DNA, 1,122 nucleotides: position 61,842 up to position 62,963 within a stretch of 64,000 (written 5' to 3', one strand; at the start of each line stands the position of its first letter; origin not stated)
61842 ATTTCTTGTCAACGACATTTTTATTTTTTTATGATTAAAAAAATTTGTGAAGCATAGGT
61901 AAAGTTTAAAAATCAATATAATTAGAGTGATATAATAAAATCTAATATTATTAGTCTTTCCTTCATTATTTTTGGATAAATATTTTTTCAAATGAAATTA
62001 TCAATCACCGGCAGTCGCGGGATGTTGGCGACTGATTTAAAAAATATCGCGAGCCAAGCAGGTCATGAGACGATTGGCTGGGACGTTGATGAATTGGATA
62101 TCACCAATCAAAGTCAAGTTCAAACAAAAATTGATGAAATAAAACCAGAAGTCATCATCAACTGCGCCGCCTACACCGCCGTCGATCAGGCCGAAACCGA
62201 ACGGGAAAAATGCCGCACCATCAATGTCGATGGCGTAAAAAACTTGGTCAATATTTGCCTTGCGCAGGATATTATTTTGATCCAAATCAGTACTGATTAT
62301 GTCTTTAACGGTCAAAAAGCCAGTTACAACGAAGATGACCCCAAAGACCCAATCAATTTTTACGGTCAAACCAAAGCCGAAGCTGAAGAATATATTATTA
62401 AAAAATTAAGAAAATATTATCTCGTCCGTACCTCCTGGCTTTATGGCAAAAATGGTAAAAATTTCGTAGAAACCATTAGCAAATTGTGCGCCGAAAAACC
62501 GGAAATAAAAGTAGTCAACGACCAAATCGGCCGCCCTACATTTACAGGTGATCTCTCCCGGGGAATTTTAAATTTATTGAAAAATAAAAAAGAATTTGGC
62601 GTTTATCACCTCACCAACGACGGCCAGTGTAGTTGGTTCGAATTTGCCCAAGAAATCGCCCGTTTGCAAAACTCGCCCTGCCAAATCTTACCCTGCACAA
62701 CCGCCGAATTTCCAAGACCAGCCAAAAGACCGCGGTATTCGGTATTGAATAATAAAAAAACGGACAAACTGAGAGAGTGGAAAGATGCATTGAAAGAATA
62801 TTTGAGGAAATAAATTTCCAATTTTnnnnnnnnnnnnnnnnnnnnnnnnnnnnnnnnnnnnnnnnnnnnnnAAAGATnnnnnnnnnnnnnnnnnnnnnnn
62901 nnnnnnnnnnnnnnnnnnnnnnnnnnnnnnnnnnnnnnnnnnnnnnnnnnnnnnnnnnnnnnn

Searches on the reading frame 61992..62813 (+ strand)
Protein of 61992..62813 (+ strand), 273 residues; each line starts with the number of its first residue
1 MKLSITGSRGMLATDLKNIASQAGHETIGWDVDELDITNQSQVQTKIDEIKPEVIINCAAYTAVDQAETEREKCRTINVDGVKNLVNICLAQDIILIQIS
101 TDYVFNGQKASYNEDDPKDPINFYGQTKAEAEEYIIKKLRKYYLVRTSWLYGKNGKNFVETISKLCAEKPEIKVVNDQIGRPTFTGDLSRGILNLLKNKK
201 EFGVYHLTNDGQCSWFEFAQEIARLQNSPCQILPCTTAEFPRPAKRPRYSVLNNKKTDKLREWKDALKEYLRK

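Call 12: search_protein_families(library=pfam, proteins=[window:61992-62813:+], max_evalue=0.01)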
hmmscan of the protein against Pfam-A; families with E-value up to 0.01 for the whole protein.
window:61992-62813:+ (273 aa): 7 families
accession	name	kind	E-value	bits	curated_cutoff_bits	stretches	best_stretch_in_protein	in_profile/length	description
PF04321.23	RmlD_sub_bind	-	4.3e-97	325.1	27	1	1-272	1-283/287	RmlD substrate binding domain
PF01370.27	Epimerase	-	1e-20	74.6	20.9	1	5-198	3-227/240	NAD dependent epimerase/dehydratase family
PF16363.11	GDP_Man_Dehyd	-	1.1e-13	51.8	27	1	26-144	50-173/332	GDP-mannose 4,6 dehydratase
PF01073.25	3Beta_HSD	-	4.6e-10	39.4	22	1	32-138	49-160/280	3-beta hydroxysteroid dehydrogenase/isomerase family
PF02719.21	Polysacc_synt_2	-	8.6e-10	38.7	20.2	1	36-141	62-155/293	Polysaccharide biosynthesis protein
PF07993.18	NAD_binding_4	-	1.7e-08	34.4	20.1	1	53-146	90-203/258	Male sterility protein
PF22842.2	Pel9A-like_beta_helix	-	0.0061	16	25.2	1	54-128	177-244/370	Pel9A-like, right handed beta helix region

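Call 29: search_protein_families(library=ncbifam, proteins=[window:61992-62813:+], max_evalue=0.001)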
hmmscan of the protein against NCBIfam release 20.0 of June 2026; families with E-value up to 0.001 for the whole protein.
window:61992-62813:+ (273 aa): 9 families
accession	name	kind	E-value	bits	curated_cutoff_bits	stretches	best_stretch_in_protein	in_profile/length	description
TIGR01214.1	rmlD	equivalog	3.2e-89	298.8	224.05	1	2-272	1-283/285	dTDP-4-dehydrorhamnose reductase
NF007440.0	PRK09987.1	equivalog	4.2e-44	151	308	1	36-259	39-273/299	dTDP-4-dehydrorhamnose reductase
TIGR01181.1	dTDP_gluc_dehyt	equivalog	8.7e-13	48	365.1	1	34-260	56-292/321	dTDP-glucose 4,6-dehydratase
TIGR01179.1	galE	equivalog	1e-08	34.4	262.3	1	34-140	53-160/332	UDP-glucose 4-epimerase GalE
TIGR02622.1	CDP_4_6_dhtase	equivalog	1.1e-07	31.3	278.45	1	35-145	61-174/352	CDP-glucose 4,6-dehydratase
TIGR02197.1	heptose_epim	equivalog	2.7e-07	30.1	274.6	1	38-140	50-154/316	ADP-glyceromanno-heptose 6-epimerase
NF042423.1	oxyalk_red_Shew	equivalog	1.2e-06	27.8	580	1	26-139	47-160/331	2-alkyl-3-oxoalkanoate reductase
TIGR03589.1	PseB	equivalog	4e-06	26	407.75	1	36-136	61-147/324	UDP-N-acetylglucosamine 4,6-dehydratase (inverting)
NF043036.1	ErythonDh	equivalog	2.8e-05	23.5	325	1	32-143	56-168/321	D-erythronate dehydrogenase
